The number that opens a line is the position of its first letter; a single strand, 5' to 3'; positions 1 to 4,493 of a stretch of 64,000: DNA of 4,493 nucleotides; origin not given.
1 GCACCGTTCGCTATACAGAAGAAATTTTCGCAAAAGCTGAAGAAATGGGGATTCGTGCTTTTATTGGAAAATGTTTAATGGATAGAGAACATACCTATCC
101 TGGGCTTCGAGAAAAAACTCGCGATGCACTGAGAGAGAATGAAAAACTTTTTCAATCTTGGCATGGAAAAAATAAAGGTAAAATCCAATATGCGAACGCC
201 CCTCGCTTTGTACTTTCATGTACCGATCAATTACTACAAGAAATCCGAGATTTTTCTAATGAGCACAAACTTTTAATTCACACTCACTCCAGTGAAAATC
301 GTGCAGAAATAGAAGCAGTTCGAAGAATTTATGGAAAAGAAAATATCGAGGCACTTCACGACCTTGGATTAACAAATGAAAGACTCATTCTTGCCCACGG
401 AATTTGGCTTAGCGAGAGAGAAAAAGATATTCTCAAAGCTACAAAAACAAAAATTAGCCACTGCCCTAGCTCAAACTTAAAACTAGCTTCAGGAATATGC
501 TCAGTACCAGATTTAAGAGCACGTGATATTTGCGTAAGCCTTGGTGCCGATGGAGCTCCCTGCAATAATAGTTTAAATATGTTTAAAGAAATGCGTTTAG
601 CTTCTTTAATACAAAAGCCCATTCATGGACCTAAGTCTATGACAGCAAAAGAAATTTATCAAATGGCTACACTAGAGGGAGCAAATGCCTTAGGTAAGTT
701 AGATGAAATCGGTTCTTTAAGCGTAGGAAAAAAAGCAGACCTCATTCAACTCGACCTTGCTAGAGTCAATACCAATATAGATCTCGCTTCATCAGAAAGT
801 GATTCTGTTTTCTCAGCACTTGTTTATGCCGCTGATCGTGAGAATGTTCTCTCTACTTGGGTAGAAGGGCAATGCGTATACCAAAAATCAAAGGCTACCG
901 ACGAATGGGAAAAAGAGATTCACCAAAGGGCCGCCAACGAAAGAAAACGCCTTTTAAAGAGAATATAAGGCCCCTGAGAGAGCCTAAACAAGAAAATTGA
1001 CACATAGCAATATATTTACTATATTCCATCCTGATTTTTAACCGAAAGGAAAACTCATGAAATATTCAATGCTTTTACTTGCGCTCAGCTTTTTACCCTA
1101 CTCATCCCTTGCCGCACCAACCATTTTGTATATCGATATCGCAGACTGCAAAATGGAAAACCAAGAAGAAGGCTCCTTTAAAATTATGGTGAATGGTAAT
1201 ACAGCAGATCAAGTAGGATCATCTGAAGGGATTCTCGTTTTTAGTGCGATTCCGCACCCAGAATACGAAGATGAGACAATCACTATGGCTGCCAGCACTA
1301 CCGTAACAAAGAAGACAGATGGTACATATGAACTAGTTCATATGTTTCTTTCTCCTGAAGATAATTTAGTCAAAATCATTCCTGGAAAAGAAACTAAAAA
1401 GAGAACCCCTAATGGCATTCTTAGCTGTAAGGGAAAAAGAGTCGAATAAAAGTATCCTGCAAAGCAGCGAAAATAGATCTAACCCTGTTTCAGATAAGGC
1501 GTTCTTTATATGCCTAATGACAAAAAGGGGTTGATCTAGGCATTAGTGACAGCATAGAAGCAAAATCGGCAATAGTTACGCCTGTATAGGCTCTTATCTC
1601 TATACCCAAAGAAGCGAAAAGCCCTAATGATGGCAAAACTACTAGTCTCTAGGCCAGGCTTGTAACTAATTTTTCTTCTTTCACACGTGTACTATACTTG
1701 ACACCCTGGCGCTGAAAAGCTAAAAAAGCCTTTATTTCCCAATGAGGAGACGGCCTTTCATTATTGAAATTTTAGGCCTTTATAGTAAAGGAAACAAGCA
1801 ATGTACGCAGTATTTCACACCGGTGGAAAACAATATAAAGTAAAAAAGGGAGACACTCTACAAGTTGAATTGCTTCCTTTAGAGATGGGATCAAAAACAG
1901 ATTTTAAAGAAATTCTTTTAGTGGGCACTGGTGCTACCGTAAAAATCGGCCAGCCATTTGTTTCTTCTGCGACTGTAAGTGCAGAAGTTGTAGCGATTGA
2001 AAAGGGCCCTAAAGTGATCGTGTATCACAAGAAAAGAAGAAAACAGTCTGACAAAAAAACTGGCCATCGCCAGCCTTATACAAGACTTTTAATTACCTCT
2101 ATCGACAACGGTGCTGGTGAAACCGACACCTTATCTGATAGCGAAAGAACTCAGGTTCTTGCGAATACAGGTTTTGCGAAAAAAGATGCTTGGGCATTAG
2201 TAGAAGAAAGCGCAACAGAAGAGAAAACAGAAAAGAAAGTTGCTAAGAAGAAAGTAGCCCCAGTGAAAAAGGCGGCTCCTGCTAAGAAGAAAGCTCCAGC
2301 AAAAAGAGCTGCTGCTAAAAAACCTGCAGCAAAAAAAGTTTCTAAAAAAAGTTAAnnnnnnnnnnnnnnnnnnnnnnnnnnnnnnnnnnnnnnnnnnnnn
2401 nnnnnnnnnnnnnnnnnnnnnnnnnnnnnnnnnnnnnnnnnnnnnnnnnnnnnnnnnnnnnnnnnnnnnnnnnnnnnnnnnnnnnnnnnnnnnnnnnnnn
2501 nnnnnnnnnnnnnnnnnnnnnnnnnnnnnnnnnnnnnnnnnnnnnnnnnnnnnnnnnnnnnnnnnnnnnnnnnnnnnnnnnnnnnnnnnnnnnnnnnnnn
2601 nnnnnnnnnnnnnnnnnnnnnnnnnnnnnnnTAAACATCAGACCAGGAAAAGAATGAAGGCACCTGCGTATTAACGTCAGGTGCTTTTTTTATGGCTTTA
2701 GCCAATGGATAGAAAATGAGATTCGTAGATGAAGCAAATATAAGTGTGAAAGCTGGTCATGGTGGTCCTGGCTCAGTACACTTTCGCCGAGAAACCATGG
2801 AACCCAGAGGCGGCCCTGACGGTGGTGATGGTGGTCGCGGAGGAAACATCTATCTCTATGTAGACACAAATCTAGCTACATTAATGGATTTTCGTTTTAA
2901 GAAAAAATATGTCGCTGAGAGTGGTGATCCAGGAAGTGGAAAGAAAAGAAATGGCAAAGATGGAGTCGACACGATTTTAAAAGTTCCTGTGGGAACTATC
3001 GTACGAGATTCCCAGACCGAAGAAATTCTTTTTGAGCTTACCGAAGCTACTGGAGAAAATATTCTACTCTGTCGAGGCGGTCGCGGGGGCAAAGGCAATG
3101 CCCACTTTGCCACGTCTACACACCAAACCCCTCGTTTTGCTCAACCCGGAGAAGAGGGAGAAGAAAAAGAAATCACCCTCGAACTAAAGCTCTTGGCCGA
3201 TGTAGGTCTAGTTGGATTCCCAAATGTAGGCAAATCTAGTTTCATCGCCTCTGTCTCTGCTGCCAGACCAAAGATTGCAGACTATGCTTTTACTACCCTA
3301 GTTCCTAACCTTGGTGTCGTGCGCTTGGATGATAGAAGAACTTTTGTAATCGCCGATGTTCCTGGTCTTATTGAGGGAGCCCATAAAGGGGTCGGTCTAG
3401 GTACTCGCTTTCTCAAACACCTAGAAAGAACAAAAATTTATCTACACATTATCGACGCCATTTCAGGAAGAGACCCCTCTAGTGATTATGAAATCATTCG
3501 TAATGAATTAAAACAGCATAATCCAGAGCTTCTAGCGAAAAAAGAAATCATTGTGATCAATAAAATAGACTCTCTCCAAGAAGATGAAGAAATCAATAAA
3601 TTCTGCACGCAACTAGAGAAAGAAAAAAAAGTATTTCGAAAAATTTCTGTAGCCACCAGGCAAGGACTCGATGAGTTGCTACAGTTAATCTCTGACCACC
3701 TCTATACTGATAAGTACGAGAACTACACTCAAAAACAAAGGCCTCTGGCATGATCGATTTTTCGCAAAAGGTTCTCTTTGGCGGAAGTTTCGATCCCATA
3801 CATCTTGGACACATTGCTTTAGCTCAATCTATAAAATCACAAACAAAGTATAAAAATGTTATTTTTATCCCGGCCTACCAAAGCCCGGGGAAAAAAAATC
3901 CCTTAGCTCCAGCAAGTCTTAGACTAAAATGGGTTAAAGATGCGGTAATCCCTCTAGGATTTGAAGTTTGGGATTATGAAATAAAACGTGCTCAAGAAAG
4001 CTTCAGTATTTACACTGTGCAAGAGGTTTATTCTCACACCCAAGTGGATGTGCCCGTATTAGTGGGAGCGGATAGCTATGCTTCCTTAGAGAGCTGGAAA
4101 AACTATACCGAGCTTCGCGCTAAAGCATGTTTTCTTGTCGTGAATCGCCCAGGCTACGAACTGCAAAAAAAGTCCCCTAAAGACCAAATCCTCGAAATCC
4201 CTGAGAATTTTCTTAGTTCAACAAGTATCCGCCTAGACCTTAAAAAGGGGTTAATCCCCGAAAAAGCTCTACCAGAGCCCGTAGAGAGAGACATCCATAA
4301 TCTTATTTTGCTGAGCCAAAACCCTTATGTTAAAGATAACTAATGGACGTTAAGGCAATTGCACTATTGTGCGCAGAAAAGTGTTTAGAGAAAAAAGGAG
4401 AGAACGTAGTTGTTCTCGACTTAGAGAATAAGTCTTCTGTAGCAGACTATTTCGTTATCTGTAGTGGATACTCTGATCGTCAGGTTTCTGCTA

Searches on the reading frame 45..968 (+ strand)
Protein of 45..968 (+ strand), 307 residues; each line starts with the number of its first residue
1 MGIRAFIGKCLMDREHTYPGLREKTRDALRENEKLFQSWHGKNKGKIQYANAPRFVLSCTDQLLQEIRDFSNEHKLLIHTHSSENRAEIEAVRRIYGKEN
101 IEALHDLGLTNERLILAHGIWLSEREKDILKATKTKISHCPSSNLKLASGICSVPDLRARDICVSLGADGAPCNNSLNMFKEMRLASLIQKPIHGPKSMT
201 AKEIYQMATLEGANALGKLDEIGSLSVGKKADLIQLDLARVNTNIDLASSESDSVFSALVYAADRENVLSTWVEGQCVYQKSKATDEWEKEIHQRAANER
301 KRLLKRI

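Call 57: search_protein_families(library=pfam, proteins=[window:45-968:+], max_evalue=0.0001)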
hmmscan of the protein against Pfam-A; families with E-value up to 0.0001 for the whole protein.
window:45-968:+ (307 aa): 2 families
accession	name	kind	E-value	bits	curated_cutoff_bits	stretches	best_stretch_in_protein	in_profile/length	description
PF01979.26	Amidohydro_1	-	1.5e-50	172.9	25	1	1-277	76-344/345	Amidohydrolase family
PF07969.17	Amidohydro_3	-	3.5e-11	43.7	29.7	1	56-279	256-472/472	Amidohydrolase family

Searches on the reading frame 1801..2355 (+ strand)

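Call 57: search_protein_families(library=pfam, proteins=[window:1801-2355:+], max_evalue=0.0001)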
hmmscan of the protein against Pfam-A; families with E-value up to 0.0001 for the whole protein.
window:1801-2355:+ (184 aa): 1 family
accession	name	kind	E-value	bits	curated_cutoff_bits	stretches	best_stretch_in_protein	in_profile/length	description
PF00829.26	Ribosomal_L21p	-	1.1e-36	125.4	27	1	1-101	1-99/99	Ribosomal prokaryotic L21 protein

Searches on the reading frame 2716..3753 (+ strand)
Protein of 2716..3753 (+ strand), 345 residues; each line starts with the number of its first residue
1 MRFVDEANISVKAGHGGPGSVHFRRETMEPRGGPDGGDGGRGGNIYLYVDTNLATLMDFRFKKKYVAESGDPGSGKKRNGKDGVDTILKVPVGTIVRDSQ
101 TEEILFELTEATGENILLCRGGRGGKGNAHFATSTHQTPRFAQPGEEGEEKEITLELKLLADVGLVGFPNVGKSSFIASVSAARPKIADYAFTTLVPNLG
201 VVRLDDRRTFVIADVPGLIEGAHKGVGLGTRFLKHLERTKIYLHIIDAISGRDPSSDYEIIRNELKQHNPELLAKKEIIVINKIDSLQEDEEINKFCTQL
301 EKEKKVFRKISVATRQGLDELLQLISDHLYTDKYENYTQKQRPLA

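Call 57: search_protein_families(library=pfam, proteins=[window:2716-3753:+], max_evalue=0.0001)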
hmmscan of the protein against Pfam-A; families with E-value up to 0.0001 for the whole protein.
window:2716-3753:+ (345 aa): 3 families
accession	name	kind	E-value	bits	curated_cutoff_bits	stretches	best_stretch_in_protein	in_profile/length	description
PF01018.28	GTP1_OBG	-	2e-60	203.4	27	1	4-159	1-155/155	GTP1/OBG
PF01926.29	MMR_HSR1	-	4e-24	85.3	21.9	1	162-283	1-113/113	50S ribosome-binding GTPase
PF02421.24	FeoB_N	-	1e-07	32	27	1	163-289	3-120/156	Ferrous iron transport protein B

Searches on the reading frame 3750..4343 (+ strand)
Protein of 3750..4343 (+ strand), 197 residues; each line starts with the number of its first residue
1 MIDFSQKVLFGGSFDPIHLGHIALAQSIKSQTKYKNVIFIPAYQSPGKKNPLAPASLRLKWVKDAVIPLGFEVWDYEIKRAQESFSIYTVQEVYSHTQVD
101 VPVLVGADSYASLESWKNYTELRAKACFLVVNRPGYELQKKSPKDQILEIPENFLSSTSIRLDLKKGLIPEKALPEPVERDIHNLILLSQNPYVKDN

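Call 57: search_protein_families(library=pfam, proteins=[window:3750-4343:+], max_evalue=0.0001)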
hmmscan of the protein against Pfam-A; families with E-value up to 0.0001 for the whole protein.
window:3750-4343:+ (197 aa): 1 family
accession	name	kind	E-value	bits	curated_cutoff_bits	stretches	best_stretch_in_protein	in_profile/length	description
PF01467.32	CTP_transf_like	-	3.3e-20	73.1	21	1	9-161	1-131/133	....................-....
